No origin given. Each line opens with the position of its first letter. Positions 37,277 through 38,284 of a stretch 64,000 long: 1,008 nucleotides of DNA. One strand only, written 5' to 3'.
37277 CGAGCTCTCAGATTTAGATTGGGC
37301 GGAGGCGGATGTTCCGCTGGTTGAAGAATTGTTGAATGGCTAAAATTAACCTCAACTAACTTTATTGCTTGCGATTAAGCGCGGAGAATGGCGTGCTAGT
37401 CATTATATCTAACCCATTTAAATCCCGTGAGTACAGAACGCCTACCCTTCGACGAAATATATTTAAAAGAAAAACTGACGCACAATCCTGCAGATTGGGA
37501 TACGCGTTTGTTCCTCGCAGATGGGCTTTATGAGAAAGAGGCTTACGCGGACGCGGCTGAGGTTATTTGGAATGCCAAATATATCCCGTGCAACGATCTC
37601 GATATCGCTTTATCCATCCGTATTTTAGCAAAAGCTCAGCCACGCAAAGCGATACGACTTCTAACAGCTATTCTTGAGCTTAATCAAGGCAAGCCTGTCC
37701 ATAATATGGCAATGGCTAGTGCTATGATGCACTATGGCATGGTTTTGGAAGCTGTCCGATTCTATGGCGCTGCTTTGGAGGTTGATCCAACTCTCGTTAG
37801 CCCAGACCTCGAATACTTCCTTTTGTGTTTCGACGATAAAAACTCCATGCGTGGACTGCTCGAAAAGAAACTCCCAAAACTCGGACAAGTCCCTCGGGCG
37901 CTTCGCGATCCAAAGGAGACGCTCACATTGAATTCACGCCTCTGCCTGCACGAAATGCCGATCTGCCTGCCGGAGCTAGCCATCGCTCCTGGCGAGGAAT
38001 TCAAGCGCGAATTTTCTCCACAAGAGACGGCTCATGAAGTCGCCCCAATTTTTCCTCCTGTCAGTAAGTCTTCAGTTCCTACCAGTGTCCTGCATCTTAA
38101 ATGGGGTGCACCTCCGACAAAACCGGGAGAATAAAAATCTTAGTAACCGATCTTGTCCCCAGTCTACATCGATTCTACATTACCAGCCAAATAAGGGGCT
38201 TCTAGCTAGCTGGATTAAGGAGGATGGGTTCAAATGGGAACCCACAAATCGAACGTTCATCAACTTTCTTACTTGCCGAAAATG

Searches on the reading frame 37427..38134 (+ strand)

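Call 94: search_protein_families(library=pfam, proteins=[window:37427-38134:+], max_evalue=0.001)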
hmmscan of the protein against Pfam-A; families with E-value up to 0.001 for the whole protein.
window:37427-38134:+ (235 aa): 1 family
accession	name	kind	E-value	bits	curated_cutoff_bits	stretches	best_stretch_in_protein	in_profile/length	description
PF14559.12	TPR_19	-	7.2e-05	23.5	25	0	68-121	3-56/68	Tetratricopeptide repeat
